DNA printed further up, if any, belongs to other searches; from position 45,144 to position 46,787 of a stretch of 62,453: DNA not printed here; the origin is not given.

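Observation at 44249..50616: Seven mutually overlapping genes of unassigned role attached to a Mop-type aldehyde oxidoreductase: candidate undescribed cofactor-tailoring system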

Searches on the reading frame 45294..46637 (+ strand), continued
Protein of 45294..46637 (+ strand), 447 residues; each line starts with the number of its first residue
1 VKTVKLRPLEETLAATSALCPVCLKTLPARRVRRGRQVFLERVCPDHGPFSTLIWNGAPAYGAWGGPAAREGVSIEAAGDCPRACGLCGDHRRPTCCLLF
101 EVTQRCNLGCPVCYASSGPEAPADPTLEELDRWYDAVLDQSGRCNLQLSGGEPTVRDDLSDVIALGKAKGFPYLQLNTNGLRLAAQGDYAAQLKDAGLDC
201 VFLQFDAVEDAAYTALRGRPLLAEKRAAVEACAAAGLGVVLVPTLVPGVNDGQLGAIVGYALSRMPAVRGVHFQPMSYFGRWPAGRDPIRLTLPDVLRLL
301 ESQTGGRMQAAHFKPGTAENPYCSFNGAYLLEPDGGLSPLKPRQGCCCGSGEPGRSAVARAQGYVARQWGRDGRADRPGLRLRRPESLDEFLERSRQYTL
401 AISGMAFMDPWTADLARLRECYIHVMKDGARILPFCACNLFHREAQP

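Call 49: search_protein_families(library=pfam, proteins=[L060:1197-3545:+, L060:3564-5720:+, L060:5734-7320:+, L073:8457-9926:+, L073:5895-7433:+, L073:4408-5853:+, L034:4464-7004:+, L022:4287-5642:+, L004:1799-3601:+, L022:1441-2997:+], max_evalue=0.0001)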
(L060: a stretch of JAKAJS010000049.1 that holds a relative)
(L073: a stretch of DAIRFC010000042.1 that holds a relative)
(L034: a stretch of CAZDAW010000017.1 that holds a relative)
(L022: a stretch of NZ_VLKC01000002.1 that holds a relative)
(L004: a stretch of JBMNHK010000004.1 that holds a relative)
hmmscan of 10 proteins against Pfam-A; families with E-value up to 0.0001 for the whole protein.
L060:1197-3545:+ (782 aa): 3 families
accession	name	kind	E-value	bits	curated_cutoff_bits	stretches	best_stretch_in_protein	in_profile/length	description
PF01339.22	CheB_methylest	-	1.1e-52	178.7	24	1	65-242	1-174/174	CheB methylesterase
PF01739.24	CheR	-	6.9e-47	159.9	27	1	333-510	3-179/195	CheR methyltransferase, SAM binding domain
PF03705.20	CheR_N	-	6e-11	42.3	27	1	268-318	3-53/53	CheR methyltransferase, all-alpha domain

L060:3564-5720:+ (718 aa): 7 families
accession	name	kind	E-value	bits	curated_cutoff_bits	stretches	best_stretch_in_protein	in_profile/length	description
PF13426.13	PAS_9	-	4.4e-27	94.8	27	2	36-136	3-103/103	PAS domain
PF08447.18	PAS_3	-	2e-22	79.7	25.6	2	314-399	3-89/89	PAS fold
PF08448.16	PAS_4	-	4.2e-20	72.5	23.1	2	311-407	16-110/110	PAS fold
PF13188.13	PAS_8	-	2.1e-18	66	21.8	1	150-190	2-44/65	PAS domain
PF00989.32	PAS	-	3.2e-18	66.2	22.6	1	292-402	2-113/113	PAS fold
PF00196.25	GerE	-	5.3e-09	36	23.5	1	656-703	3-50/57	Bacterial regulatory proteins, luxR family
PF13185.12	GAF_2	-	1.2e-07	32.4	28.6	1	427-562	3-135/136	GAF domain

L060:5734-7320:+ (528 aa): 15 families
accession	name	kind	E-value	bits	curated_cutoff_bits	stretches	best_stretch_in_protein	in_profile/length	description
PF13401.12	AAA_22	-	6.5e-23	81.9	27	1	81-208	4-130/130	AAA domain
PF07719.23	TPR_2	-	5.4e-19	67.1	27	1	441-472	1-32/34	Tetratricopeptide repeat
PF13181.12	TPR_8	-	9.5e-16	57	25.7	0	441-468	1-28/34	Tetratricopeptide repeat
PF00515.34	TPR_1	-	3.9e-15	55.4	27.8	0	441-472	1-32/34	Tetratricopeptide repeat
PF13432.12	TPR_16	-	1.5e-14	54.6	32.7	1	412-473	2-63/65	Tetratricopeptide repeat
PF13431.12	TPR_17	-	7.1e-13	48.2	24.4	0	430-461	2-33/34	Tetratricopeptide repeat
PF13191.12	AAA_16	-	1.7e-11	45.3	32.6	1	69-183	10-155/167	AAA ATPase domain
PF13428.12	TPR_14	-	5.1e-11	42.6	23.5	0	409-449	3-43/44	Tetratricopeptide repeat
PF14559.12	TPR_19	-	9.1e-11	42.4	25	1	420-462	4-46/68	Tetratricopeptide repeat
PF13424.12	TPR_12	-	1.1e-09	38.7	30.1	1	412-470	8-74/77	Tetratricopeptide repeat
PF13414.12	TPR_11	-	8e-08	32.3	26.8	1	420-455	7-42/42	TPR repeat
PF13176.12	TPR_7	-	1e-07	31.9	27.9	0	447-469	5-27/36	Tetratricopeptide repeat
PF13174.12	TPR_6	-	1.3e-06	29.1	26.3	0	445-468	4-27/33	Tetratricopeptide repeat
PF13374.12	TPR_10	-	3.9e-06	27.1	27.5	0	447-470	8-31/42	Tetratricopeptide repeat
PF23914.1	TPR_CcmH_CycH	-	9.7e-05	22.7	42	0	396-501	39-146/158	Cytochrome c-type biogenesis protein H TPR domain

L073:8457-9926:+ (489 aa): 1 family
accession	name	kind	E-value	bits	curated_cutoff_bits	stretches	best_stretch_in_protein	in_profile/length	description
PF00079.25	Serpin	-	3.2e-109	366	27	1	111-487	2-370/370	Serpin (serine protease inhibitor)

L073:5895-7433:+ (512 aa): 0 families

L073:4408-5853:+ (481 aa): 2 families
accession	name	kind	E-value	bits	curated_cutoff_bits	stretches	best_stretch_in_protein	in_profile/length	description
PF00557.29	Peptidase_M24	-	1.3e-68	231.4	23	1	260-458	2-208/208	Metallopeptidase family M24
PF05195.22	AMP_N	-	1.3e-16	60.9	24.6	1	87-201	1-114/121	Aminopeptidase P, N-terminal domain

L034:4464-7004:+ (846 aa): 2 families
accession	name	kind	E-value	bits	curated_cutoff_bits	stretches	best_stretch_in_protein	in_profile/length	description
PF02687.27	FtsX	-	7.9e-39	132.9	25.5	2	260-383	2-119/120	FtsX-like permease C-terminal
PF12704.14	MacB_PCD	-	4e-27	96.3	27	2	20-230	1-206/207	MacB-like periplasmic core domain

L022:4287-5642:+ (451 aa): 1 family
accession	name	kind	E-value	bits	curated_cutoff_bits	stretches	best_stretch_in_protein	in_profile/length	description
PF00395.25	SLH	-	2.3e-12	47.1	20.8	1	35-78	1-44/44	S-layer homology domain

L004:1799-3601:+ (600 aa): 12 families
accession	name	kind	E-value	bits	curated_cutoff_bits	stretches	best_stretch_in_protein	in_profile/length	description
PF00724.26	Oxidored_FMN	-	3e-33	115.9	27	2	112-294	144-335/342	NADH:flavin oxidoreductase / NADH oxidase family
PF07992.20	Pyr_redox_2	-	9.2e-19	68.4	26.1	1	347-562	3-244/291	Pyridine nucleotide-disulphide oxidoreductase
PF13450.12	NAD_binding_8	-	5.7e-12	46.2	21.9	1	349-384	1-36/68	NAD(P)-binding Rossmann-like domain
PF01266.30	DAO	-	8e-12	45.8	27.9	1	471-536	1-73/353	FAD dependent oxidoreductase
PF13738.12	Pyr_redox_3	-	1.6e-08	34.6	30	0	349-379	2-32/305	Pyridine nucleotide-disulphide oxidoreductase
PF00070.33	Pyr_redox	-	8e-08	33.1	22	0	471-501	1-31/82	Pyridine nucleotide-disulphide oxidoreductase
PF03486.20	HI0933_like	-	9e-07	29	50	0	347-382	3-38/244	HI0933-like protein Rossmann domain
PF01494.25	FAD_binding_3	-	9.1e-07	28.8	22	0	347-377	4-34/349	FAD binding domain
PF01946.23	Thi4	-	1.3e-06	28.3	26.2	0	343-389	16-63/235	Thi4 family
PF21799.2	MurD-like_N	-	1.8e-05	25.4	27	0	471-505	2-37/88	Mur ligase MurD-like, N-terminal domain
PF00890.30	FAD_binding_2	-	3.3e-05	23.7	20.4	0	347-385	2-40/414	FAD binding domain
PF02254.24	TrkA_N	-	6.8e-05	23.6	23.8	0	472-502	1-31/116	TrkA-N domain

L022:1441-2997:+ (518 aa): 6 families
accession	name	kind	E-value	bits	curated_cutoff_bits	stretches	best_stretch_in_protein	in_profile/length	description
PF10865.14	DUF2703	-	4.1e-28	98.3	23.6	1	361-475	1-118/120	Domain of unknown function (DUF2703)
PF08241.18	Methyltransf_11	-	4.9e-16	59.6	21.2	1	46-154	1-95/95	Methyltransferase domain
PF13847.12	Methyltransf_31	-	2.1e-14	53.8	27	1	40-177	2-131/145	Methyltransferase domain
PF13649.12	Methyltransf_25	-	1.5e-13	51.7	27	1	45-150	1-97/97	Methyltransferase domain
PF13489.12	Methyltransf_23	-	5.2e-07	30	27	1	34-172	15-134/164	Methyltransferase domain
PF01209.24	Ubie_methyltran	-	5.4e-06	26.4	20.1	1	41-155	47-152/233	ubiE/COQ5 methyltransferase family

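Call 56: search_solved_structures(query=L074:3584-6298:+, max_evalue=1e-200, show_alignments=2)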
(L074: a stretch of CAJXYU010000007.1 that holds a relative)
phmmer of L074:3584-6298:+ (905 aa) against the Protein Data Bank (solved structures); distinct sequences matched with E-value up to 1e-200: 2.
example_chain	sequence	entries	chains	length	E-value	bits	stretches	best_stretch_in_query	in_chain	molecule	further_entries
1dgj_A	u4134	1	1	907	0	1458.6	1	5-902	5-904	ALDEHYDE OXIDOREDUCTASE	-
1sij_A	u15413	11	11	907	0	1430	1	1-904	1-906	Aldehyde oxidoreductase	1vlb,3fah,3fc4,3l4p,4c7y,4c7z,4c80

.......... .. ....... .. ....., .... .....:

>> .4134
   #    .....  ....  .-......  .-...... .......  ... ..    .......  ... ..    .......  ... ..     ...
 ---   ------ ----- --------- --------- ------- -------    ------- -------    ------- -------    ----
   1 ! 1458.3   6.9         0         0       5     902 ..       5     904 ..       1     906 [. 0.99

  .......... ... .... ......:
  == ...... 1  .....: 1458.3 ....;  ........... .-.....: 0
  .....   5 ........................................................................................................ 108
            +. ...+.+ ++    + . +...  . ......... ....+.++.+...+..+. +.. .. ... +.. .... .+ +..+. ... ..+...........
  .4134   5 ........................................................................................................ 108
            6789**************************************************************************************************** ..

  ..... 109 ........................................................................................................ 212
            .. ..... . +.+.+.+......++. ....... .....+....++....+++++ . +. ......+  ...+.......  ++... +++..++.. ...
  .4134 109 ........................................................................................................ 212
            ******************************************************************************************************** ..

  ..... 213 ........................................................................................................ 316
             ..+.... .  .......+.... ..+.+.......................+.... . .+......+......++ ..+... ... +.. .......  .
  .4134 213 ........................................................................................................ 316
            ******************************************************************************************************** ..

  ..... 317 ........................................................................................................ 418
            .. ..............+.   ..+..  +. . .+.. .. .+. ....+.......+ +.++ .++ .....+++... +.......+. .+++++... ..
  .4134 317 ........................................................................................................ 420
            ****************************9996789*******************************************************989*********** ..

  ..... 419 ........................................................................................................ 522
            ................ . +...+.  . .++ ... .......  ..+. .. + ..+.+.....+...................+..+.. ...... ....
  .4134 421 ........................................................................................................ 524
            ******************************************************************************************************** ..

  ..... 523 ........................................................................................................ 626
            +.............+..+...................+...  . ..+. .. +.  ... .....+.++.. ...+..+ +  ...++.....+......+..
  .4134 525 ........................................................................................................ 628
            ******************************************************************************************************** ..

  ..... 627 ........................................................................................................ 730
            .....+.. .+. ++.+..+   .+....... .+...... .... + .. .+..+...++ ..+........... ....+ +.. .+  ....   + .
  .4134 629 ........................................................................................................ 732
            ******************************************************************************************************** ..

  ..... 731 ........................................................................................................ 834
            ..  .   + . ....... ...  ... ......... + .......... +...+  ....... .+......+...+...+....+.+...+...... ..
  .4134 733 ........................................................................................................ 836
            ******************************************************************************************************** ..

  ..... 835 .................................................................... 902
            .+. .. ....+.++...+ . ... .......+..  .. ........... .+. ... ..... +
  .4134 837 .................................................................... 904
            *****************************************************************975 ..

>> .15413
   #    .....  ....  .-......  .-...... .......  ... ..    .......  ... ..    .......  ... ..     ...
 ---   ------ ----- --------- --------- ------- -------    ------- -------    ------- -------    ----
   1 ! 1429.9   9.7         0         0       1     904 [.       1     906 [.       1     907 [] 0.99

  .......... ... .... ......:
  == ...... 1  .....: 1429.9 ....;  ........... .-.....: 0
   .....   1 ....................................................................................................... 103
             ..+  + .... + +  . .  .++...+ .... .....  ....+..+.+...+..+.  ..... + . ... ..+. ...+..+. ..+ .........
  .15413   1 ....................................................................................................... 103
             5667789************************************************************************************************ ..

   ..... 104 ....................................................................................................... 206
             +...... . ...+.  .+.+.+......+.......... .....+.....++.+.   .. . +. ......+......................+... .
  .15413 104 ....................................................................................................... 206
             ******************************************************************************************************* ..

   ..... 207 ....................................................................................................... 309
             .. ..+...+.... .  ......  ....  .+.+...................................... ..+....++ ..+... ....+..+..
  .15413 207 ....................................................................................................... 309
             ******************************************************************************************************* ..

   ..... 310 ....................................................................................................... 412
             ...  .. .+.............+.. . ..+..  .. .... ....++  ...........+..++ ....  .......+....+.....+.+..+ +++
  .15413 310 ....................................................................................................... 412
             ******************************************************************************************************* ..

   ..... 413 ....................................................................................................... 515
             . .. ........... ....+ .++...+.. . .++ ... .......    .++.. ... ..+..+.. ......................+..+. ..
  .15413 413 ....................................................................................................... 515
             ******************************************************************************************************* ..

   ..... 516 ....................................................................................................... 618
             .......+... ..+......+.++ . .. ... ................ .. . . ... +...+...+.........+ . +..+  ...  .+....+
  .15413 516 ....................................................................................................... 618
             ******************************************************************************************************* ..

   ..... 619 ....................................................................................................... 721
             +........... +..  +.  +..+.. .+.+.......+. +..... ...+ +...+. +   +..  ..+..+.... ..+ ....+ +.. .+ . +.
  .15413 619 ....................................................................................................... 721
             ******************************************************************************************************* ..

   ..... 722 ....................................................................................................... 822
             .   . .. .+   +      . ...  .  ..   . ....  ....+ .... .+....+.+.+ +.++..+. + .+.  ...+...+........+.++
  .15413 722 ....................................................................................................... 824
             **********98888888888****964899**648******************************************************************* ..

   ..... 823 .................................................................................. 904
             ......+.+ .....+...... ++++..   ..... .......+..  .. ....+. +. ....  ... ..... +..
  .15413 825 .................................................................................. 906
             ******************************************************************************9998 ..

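Call 79: search_protein_families(library=pfam, proteins=[L006:9655-9966:+, L006:4383-4664:+, L016:817-1839:+, L006:8538-9665:+], max_evalue=0.01)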
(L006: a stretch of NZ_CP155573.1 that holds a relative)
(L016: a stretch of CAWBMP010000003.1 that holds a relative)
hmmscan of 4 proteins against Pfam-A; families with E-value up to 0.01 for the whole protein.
L006:9655-9966:+ (104 aa): 0 families

L006:4383-4664:+ (94 aa): 0 families

L016:817-1839:+ (341 aa): 1 family
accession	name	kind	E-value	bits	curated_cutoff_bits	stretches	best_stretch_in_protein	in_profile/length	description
PF00994.29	MoCF_biosynth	-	4.2e-23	82.1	26.6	1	174-304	1-142/144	Probable molybdopterin binding domain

L006:8538-9665:+ (376 aa): 4 families
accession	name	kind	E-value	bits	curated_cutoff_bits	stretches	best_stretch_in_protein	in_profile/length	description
PF00266.25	Aminotran_5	-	1.9e-65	221.7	21.5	1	3-363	1-370/371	Aminotransferase class-V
PF00155.27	Aminotran_1_2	-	8.6e-07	28.9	19.7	1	35-173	35-185/361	Aminotransferase class I and II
PF01041.23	DegT_DnrJ_EryC1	-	1.5e-06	28.1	19.8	1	65-179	44-151/360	DegT/DnrJ/EryC1/StrS aminotransferase family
PF01053.26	Cys_Met_Meta_PP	-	4.9e-05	22.5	27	1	54-205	61-204/381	Cys/Met metabolism PLP-dependent enzyme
